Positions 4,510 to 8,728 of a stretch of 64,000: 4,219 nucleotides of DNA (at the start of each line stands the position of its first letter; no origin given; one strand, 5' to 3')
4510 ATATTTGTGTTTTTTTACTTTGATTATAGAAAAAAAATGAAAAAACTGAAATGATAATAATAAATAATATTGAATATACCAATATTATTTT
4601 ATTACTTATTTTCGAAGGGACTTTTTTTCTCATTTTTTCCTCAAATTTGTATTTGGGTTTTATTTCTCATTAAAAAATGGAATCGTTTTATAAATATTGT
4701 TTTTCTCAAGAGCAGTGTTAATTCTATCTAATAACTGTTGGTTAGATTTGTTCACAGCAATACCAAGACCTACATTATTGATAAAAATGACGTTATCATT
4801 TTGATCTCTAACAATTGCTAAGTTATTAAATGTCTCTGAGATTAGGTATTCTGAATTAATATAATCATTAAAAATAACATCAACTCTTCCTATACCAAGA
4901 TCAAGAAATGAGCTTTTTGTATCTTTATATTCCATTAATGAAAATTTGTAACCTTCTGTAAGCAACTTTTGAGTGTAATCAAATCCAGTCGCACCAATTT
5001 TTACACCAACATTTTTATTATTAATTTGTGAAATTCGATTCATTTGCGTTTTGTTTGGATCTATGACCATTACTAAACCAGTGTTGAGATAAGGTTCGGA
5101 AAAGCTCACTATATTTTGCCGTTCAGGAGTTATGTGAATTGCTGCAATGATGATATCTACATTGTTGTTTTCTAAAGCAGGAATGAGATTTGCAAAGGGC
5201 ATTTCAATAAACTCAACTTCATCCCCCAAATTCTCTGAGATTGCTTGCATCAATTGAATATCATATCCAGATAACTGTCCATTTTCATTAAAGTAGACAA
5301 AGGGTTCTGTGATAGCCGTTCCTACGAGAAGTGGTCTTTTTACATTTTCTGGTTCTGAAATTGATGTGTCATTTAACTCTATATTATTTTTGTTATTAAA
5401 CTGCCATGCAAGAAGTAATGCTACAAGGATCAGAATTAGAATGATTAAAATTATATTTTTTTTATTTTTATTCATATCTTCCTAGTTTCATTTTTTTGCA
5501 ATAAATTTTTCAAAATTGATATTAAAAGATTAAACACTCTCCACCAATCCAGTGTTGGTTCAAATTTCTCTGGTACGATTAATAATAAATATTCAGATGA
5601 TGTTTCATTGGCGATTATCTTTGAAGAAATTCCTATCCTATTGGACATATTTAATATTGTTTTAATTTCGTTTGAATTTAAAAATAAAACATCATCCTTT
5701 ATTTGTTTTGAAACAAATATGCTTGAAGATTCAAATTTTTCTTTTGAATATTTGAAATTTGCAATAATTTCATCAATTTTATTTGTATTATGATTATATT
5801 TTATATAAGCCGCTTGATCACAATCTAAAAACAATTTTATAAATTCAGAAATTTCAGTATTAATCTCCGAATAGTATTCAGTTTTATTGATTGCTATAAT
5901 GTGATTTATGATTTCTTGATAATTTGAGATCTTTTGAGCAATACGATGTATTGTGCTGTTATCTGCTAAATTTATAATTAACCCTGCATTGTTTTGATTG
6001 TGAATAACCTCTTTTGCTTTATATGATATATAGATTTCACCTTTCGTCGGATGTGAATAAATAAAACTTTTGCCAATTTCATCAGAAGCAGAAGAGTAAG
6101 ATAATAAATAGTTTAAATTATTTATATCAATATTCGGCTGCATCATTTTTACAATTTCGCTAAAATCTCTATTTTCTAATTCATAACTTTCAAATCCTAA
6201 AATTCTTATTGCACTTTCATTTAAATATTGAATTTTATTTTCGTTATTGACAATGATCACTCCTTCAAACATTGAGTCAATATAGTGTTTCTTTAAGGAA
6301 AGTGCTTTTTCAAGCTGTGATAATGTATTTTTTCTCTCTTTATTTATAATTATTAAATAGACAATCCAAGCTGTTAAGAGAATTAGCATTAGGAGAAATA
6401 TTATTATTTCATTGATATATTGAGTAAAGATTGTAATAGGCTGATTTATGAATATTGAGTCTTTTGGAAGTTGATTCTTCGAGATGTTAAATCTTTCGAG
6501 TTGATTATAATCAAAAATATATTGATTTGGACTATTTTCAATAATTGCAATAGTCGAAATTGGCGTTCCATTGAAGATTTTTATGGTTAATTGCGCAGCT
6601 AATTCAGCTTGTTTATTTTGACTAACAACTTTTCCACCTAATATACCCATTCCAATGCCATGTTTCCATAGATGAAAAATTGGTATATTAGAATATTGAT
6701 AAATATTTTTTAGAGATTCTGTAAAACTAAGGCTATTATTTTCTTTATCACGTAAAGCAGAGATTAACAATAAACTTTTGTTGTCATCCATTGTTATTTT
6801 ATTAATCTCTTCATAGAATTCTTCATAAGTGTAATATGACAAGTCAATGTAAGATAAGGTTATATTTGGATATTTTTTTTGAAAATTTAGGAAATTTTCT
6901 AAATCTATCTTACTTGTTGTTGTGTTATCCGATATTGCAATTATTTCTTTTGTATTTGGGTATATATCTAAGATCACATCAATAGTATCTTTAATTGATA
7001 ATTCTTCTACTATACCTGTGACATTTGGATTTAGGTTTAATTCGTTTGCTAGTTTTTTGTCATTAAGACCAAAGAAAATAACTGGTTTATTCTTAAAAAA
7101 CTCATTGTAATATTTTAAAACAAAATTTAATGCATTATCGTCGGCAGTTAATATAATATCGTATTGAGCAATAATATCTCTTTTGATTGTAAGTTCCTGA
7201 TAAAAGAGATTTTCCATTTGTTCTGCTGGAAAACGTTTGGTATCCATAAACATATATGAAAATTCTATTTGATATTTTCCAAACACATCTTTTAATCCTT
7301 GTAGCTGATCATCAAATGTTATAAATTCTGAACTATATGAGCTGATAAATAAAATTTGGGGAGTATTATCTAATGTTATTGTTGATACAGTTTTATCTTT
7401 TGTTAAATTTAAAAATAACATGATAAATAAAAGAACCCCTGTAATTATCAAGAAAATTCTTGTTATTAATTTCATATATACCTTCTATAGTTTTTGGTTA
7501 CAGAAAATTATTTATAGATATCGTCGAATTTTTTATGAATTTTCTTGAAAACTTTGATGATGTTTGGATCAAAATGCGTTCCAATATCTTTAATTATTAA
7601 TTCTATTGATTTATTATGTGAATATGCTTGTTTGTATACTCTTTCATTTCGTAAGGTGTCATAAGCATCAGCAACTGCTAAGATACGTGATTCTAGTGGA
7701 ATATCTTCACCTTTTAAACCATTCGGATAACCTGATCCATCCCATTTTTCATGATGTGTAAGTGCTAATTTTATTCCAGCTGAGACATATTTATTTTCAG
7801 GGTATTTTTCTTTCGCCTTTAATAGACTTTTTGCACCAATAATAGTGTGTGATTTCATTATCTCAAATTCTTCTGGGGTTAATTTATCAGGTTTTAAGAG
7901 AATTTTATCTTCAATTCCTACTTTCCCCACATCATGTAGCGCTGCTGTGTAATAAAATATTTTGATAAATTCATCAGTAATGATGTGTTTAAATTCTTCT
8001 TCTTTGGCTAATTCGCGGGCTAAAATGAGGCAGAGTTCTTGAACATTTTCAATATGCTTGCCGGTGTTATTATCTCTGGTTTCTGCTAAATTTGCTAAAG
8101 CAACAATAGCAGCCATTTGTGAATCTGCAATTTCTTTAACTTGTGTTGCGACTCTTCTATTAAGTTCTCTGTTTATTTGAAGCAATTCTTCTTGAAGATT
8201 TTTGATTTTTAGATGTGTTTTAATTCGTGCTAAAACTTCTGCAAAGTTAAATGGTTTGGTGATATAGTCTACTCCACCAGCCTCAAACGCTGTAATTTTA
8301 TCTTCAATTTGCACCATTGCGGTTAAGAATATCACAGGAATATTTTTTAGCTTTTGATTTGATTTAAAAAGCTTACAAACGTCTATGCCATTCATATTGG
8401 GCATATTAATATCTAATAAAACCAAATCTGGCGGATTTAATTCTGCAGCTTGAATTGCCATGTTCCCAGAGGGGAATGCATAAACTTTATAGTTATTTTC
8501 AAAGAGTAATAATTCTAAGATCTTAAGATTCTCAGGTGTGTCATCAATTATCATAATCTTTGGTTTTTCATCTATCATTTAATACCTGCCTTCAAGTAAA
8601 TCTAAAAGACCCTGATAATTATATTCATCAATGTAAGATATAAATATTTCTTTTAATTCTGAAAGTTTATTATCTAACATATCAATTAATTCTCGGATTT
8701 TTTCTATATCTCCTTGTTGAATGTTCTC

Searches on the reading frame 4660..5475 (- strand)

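Call 80: search_protein_families(library=pfam, proteins=[window:4660-5475:-], max_evalue=0.00001)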
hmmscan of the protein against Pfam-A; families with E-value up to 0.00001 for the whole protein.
window:4660-5475:- (271 aa): 2 families
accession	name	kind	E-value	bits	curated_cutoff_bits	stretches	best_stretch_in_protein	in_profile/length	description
PF00497.25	SBP_bac_3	-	2.4e-31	108.6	26.4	1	50-258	2-115/132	Bacterial extracellular solute-binding proteins, family 3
PF10613.14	Lig_chan-Glu_bd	-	8.7e-10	39.2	30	1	51-139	5-112/115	Ligated ion channel L-glutamate- and glycine-binding site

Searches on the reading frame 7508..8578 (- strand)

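Call 80: search_protein_families(library=pfam, proteins=[window:7508-8578:-], max_evalue=0.00001)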
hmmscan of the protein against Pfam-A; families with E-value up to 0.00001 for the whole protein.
window:7508-8578:- (356 aa): 3 families
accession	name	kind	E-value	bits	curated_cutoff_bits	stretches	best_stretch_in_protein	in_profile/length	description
PF13487.12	HD_5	-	4.2e-30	105.2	27.2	1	161-340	3-170/170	HD domain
PF00072.30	Response_reg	-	3.6e-28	98.4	30.2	1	8-120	1-111/111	Response regulator receiver domain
PF01966.28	HD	-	1.3e-19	71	22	1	174-308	3-115/116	HD domain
